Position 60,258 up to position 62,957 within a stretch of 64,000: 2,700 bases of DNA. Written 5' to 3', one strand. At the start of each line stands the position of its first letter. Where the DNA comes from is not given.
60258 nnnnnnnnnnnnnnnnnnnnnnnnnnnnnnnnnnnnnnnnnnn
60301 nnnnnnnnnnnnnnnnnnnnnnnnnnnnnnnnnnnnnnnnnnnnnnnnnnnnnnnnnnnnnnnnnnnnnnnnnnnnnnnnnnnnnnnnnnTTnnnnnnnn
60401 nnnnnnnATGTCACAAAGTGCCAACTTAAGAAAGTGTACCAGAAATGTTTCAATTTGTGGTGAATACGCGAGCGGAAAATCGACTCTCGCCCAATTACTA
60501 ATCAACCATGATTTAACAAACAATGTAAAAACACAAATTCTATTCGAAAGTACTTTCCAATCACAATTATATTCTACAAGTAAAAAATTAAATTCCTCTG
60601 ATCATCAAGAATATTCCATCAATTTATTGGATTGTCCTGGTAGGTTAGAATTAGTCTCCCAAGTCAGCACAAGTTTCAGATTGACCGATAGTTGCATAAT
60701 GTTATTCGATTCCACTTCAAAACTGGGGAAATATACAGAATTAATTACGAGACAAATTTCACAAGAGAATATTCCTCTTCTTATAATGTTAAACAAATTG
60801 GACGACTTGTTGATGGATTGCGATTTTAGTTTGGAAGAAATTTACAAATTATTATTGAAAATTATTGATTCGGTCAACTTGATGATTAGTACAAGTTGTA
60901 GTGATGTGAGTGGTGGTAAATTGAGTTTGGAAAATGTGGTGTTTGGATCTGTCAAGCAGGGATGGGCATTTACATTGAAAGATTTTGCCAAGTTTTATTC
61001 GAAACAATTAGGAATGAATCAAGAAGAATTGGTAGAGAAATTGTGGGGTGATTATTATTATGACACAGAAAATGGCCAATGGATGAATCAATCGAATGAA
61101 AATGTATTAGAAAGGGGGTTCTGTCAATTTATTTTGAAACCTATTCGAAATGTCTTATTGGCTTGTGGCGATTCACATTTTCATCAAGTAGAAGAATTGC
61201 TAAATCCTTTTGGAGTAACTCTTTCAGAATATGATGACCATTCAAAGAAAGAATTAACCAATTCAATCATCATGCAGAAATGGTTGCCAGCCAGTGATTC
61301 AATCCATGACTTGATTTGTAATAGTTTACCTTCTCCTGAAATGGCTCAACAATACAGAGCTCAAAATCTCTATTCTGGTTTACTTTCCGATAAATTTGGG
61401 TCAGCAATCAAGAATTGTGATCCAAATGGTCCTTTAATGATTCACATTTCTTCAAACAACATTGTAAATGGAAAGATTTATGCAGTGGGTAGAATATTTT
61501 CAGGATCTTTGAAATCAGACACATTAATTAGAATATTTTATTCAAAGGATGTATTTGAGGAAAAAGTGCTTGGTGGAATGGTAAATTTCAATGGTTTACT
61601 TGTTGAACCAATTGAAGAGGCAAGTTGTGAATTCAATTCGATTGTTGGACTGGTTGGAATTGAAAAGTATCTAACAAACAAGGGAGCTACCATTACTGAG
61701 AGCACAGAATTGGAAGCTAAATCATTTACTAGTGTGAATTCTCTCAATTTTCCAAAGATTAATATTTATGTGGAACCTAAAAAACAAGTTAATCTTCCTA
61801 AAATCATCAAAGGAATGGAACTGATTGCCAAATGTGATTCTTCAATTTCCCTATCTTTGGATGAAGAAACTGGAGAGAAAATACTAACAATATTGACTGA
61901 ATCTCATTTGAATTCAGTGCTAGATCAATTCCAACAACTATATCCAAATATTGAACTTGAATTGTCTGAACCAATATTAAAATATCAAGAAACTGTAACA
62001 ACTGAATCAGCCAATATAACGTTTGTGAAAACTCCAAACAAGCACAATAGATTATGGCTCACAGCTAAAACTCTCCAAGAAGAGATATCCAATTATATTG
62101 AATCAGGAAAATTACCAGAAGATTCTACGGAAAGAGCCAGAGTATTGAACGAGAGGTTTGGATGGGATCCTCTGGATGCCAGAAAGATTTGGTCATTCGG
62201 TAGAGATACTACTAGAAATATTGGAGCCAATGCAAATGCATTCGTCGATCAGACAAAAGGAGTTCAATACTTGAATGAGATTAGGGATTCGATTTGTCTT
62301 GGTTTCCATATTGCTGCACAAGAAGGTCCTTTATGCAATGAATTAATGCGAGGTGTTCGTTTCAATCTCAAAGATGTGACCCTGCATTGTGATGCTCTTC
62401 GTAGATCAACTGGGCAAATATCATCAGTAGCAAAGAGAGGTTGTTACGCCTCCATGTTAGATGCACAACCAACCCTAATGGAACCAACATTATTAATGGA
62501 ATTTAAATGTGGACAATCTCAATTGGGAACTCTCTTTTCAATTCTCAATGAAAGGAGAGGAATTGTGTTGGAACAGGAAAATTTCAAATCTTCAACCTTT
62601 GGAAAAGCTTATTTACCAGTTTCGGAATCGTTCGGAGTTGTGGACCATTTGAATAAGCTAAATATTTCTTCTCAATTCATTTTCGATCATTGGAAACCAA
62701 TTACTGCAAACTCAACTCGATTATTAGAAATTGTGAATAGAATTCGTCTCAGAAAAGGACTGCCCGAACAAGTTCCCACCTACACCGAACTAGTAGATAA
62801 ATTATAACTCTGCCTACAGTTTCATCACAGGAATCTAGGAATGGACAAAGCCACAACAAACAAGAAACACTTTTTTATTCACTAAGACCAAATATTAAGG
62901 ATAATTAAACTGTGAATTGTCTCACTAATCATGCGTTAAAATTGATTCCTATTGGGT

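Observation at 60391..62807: EF2 paralog lacking the catalytic and diphthamide histidines, encoded 17 nt downstream of the 7TM-RGS gene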

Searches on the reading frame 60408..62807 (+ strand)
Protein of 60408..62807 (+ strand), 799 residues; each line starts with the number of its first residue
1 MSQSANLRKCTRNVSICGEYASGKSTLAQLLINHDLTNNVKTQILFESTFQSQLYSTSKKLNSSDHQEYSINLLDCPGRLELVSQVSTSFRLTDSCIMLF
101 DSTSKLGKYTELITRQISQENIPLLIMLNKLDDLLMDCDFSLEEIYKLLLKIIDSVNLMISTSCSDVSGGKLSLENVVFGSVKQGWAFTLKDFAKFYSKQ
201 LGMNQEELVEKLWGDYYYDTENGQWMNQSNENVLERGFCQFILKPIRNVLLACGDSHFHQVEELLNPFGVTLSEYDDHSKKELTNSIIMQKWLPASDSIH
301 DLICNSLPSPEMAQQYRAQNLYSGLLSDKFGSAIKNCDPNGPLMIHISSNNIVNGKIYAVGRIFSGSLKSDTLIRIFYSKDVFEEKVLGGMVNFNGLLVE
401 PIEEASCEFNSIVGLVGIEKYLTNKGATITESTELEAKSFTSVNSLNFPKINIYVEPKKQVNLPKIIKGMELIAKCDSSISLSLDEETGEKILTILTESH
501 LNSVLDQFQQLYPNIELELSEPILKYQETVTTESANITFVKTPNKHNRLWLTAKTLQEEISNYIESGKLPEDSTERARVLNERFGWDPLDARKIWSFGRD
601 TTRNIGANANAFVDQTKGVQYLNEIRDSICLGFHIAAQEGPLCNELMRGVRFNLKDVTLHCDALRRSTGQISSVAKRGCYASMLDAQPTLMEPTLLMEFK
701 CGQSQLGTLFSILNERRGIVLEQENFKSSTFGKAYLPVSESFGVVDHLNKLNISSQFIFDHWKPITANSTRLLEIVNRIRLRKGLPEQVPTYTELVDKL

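Call 4: search_protein_families(library=pfam, proteins=[window:60408-62807:+], max_evalue=0.01)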
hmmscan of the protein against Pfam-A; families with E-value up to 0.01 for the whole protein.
window:60408-62807:+ (799 aa): 8 families
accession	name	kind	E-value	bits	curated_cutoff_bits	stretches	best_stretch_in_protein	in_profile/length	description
PF03764.24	EFG_IV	-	7.6e-21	74.6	24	1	572-687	12-121/121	Elongation factor G, domain IV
PF00009.33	GTP_EFTU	-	2.3e-18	66.9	26.5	1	11-189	3-176/188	Elongation factor Tu GTP binding domain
PF14492.12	EFG_III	-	4.3e-07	30.3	27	1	449-512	4-67/75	Elongation Factor G, domain III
PF00679.30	EFG_C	-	2.8e-06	27.7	27.9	1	690-751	2-64/89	Elongation factor G C-terminus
PF01926.29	MMR_HSR1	-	1.3e-05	25.8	21.9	1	14-130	2-113/113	50S ribosome-binding GTPase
PF08477.19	Roc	-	2.3e-05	25.1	27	1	14-132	2-119/119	Ras of Complex, Roc, domain of DAPkinase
PF03144.31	GTP_EFTU_D2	-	0.00061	20.6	30.3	1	359-430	4-73/73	Elongation factor Tu domain 2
PF00735.24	Septin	-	0.007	16.1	26.2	0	10-79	3-72/280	Septin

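Call 5: search_solved_structures(query=window:60408-62807:+, show_alignments=2)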
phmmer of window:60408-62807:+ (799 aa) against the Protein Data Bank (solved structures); distinct sequences matched with E-value up to 0.001: 101 (the best 60 are shown).
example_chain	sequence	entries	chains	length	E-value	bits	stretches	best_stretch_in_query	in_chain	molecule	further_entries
9rvu_HE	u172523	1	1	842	1e-153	516.5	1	63-799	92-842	Elongation factor 2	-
7old_C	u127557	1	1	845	2.3e-153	515.3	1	64-799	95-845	Elongation factor 2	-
9b0s_cB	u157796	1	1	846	4.1e-150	504.6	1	62-799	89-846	Elongation factor 2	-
6mtd_v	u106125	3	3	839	1.3e-149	502.9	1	11-799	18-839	eEF2 | eukaryotic elongation factor 2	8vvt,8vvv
6gq1_AZ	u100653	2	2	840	4.2e-148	498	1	62-799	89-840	Elongation factor 2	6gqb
1n0u_A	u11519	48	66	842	4.2e-148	498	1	62-799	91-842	Elongation factor 2 | yeast eEF2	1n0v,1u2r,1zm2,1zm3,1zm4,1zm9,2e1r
6mte_v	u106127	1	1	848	4.9e-148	497.7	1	12-799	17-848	eEF2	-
7ls1_m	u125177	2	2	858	1.5e-147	496.2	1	62-799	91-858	Elongation factor 2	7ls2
9q2m_EF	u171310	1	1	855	2.1e-147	495.7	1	62-799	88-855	Elongation factor 2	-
3j7p_4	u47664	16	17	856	2.1e-147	495.6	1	62-799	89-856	Eukaryotic elongation factor 2 | Elongation factor 2 | eEF2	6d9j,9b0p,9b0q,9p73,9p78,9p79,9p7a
11hg_v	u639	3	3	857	2.1e-147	495.6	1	62-799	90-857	Elongation factor 2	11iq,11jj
11hv_v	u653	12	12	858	2.1e-147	495.6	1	62-799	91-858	Elongation factor 2 | eEF2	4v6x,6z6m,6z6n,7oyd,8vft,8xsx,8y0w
6gqv_AX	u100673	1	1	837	8.2e-147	493.7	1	62-794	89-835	Elongation factor 2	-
6gz3_Ct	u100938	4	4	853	3.4e-146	491.7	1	62-799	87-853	eukaryotic elongation factor 2 (eEF2) | Elongation factor 2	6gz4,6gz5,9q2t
11he_v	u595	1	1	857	3.4e-146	491.6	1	62-799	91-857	Elongation factor 2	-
5anb_K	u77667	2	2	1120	2.1e-62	214.6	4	11-162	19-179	ELONGATION FACTOR TU GTP-BINDING DOMAIN-CONTAINING PROTEIN 1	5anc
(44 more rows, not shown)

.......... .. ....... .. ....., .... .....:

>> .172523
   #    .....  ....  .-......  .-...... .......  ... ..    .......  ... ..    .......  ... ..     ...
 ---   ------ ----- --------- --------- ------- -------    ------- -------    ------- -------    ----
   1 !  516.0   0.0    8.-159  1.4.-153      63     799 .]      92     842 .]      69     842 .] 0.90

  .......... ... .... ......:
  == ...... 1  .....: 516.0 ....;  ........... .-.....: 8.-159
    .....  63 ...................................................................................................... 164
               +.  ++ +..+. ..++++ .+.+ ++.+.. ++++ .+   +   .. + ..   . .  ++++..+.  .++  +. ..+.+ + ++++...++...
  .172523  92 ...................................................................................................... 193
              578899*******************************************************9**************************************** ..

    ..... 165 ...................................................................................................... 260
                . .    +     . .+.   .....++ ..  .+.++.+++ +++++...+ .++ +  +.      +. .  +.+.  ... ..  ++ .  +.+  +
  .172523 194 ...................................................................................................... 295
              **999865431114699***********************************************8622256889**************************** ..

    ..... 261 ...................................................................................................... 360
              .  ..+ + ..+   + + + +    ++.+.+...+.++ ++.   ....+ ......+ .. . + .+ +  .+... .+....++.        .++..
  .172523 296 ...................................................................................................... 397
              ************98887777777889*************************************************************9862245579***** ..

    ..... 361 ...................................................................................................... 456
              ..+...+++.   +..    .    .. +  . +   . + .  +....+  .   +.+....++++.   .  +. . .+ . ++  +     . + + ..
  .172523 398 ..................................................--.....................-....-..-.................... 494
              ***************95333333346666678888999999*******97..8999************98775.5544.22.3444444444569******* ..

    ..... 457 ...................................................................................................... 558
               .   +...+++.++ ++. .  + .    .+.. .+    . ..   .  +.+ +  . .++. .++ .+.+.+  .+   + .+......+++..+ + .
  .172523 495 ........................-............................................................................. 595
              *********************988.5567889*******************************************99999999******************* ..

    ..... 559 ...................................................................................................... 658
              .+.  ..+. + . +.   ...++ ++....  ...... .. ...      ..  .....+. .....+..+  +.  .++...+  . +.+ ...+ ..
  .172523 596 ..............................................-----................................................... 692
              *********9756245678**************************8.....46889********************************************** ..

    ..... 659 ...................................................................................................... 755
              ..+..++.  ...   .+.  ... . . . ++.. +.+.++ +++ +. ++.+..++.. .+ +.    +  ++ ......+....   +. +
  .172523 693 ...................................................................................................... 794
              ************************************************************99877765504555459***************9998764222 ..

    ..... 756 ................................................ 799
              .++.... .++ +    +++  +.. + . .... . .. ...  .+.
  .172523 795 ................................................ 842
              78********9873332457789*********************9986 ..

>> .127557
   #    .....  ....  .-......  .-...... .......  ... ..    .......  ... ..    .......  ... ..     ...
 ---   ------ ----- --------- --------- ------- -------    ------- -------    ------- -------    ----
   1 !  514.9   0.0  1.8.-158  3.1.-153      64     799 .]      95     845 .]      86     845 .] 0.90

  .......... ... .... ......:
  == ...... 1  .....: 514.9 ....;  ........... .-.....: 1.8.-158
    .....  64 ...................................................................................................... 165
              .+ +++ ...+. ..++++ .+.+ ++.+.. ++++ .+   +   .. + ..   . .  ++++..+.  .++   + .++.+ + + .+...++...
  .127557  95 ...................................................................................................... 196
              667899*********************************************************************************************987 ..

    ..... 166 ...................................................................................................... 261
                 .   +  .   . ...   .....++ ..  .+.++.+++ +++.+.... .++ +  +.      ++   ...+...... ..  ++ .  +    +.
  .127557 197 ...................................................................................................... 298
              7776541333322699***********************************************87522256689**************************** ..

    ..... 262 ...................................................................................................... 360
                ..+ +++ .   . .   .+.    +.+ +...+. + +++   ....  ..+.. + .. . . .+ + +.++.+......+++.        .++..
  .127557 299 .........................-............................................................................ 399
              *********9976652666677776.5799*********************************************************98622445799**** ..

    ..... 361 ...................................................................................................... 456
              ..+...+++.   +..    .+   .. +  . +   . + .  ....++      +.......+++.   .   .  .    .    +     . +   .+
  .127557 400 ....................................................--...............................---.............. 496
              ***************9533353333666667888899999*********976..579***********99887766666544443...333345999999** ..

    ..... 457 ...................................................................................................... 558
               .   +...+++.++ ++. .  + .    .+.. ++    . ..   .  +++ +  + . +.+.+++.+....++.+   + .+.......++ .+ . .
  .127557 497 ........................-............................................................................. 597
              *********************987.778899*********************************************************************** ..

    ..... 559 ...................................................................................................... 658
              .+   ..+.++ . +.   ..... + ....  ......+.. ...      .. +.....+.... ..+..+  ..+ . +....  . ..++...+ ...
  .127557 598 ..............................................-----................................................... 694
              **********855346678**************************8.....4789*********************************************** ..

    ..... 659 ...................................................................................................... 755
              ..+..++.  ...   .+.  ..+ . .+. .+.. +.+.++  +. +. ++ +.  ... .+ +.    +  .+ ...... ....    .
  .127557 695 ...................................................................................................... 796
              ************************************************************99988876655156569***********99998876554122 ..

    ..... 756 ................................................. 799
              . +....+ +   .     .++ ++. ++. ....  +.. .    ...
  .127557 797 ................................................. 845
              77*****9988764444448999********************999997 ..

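Call 6: find_homologous_proteins(query=window:60408-62807:+, max_evalue=1e-10)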
Query window:60408-62807:+ (799 aa): 662 proteins with E <= 1e-10 among 8000 candidates; the best 120 are listed.
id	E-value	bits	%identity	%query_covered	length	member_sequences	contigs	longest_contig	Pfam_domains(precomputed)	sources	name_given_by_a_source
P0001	0.0e+0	1671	94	100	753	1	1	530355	PF00679.31,PF14492.13,PF00009.34,PF03764.25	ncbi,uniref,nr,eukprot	ncbi:predicted protein [Naegleria gruberi]|uniref:Elongation factor 2 n=1 Tax=Naegleria gruberi TaxI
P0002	0.0e+0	1108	64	99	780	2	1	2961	PF01926.30,PF00679.31,PF14492.13,PF00009.34,PF03764.25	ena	-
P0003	1.6e-238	812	51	91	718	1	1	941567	PF00679.31,PF14492.13,PF00009.34,PF03764.25,PF03144.32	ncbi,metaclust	ncbi:predicted protein, partial [Naegleria gruberi]|metaclust:status=active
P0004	2.6e-154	533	37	99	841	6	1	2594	PF00679.31,PF14492.13,PF00009.34,PF03764.25,PF03144.32,PF22042.3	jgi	-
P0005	3.7e-154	533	38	94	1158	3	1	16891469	PF00679.31,PF14492.13,PF00009.34,PF03764.25,PF03144.32,PF22042.3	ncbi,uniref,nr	ncbi:hypothetical protein QR680_006644 [Steinernema hermaphroditum]|uniref:Tr-type G domain-containi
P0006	2.3e-153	530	36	99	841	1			PF00679.31,PF14492.13,PF00009.34,PF03764.25,PF03144.32,PF22042.3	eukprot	eukprot:Colp12_sorted_trinity150504_noHs@36493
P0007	9.5e-153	528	37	99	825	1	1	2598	PF00679.31,PF14492.13,PF00009.34,PF03764.25,PF03144.32,PF22042.3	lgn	-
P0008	1.2e-152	528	39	91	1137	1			PF00679.31,PF14492.13,PF03125.25,PF00009.34,PF03764.25,PF03144.32,PF22042.3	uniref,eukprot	uniref:G protein-coupled receptor n=1 Tax=Pristionchus pacificus TaxID=54126 RepID=A0A2A6CS12_PRIPA|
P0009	1.4e-152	528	36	99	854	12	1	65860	PF00679.31,PF14492.13,PF00009.34,PF03764.25,PF03144.32,PF22042.3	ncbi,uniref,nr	ncbi:unnamed protein product [Brugia pahangi]|uniref:Tr-type G domain-containing protein n=1 Tax=Bru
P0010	1.5e-152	528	36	99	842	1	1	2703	PF00679.31,PF14492.13,PF00009.34,PF03764.25,PF03144.32,PF22042.3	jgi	-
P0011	1.9e-152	527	37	100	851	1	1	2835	PF00679.31,PF14492.13,PF00009.34,PF03764.25,PF03144.32,PF22042.3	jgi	-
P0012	3.4e-152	526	36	99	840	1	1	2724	PF00679.31,PF14492.13,PF00009.34,PF03764.25,PF03144.32,PF22042.3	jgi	jgi:elongation factor 2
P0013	3.7e-152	526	36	99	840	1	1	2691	PF00679.31,PF14492.13,PF00009.34,PF03764.25,PF03144.32,PF22042.3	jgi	-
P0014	5.3e-152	526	36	99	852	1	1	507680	PF00679.31,PF14492.13,PF00009.34,PF03764.25,PF03144.32,PF22042.3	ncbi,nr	ncbi:unnamed protein product [Auanema sp. JU1783]|nr:unnamed protein product [Auanema sp. JU1783]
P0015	6.7e-152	525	36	99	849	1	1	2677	PF00679.31,PF14492.13,PF00009.34,PF03764.25,PF03144.32,PF22042.3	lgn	-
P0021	8.5e-151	522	34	100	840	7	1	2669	PF00679.31,PF14492.13,PF00009.34,PF03764.25,PF03144.32,PF22042.3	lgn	-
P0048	1.9e-147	511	37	92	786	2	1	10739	PF00679.31,PF14492.13,PF00009.34,PF03764.25,PF03144.32,PF22042.3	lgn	-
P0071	1.7e-145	504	34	100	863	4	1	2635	PF00679.31,PF14492.13,PF00009.34,PF03764.25,PF03144.32,PF22042.3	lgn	-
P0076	2.7e-145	504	34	100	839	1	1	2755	PF00679.31,PF14492.13,PF00009.34,PF03764.25,PF03144.32,PF22042.3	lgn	-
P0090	2.2e-144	501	36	97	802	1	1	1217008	PF00679.31,PF14492.13,PF00009.34,PF03764.25,PF03144.32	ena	-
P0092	2.8e-144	500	35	99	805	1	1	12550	PF00679.31,PF14492.13,PF00009.34,PF03764.25,PF03144.32,PF22042.3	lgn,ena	-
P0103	5.0e-144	499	36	97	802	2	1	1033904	PF00679.31,PF14492.13,PF00009.34,PF03764.25,PF03144.32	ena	-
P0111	2.0e-143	497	35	99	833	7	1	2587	PF00679.31,PF14492.13,PF00009.34,PF03764.25,PF03144.32,PF22042.3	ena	-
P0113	2.7e-143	497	36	97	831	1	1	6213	PF00679.31,PF14492.13,PF00009.34,PF03764.25,PF03144.32,PF22042.3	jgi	-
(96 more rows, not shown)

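Call 9: find_encoding_contigs(protein=P0002, flank=10000)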
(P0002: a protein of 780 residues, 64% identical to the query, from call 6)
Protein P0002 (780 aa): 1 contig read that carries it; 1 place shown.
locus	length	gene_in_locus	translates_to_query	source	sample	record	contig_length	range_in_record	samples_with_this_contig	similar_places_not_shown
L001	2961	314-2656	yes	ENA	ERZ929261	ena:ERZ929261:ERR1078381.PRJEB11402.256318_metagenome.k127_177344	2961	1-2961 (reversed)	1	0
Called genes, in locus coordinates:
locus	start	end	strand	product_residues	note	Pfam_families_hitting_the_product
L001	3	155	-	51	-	?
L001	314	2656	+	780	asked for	PF00009:GTP_EFTU, PF01926:MMR_HSR1, PF14492:EFG_III (weak), PF03764:EFG_IV, PF00679:EFG_C (weak)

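Call 10: find_encoding_contigs(protein=P0003, flank=10000)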
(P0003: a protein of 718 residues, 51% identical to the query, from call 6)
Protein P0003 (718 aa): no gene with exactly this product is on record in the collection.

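Call 16: find_encoding_contigs(protein=window:60408-62807:+, flank=10000, max_places=10)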
Protein window:60408-62807:+ (799 aa): no gene with exactly this product is on record in the collection.

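Call 18: find_encoding_contigs(protein=P0001, flank=10000, max_places=10)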
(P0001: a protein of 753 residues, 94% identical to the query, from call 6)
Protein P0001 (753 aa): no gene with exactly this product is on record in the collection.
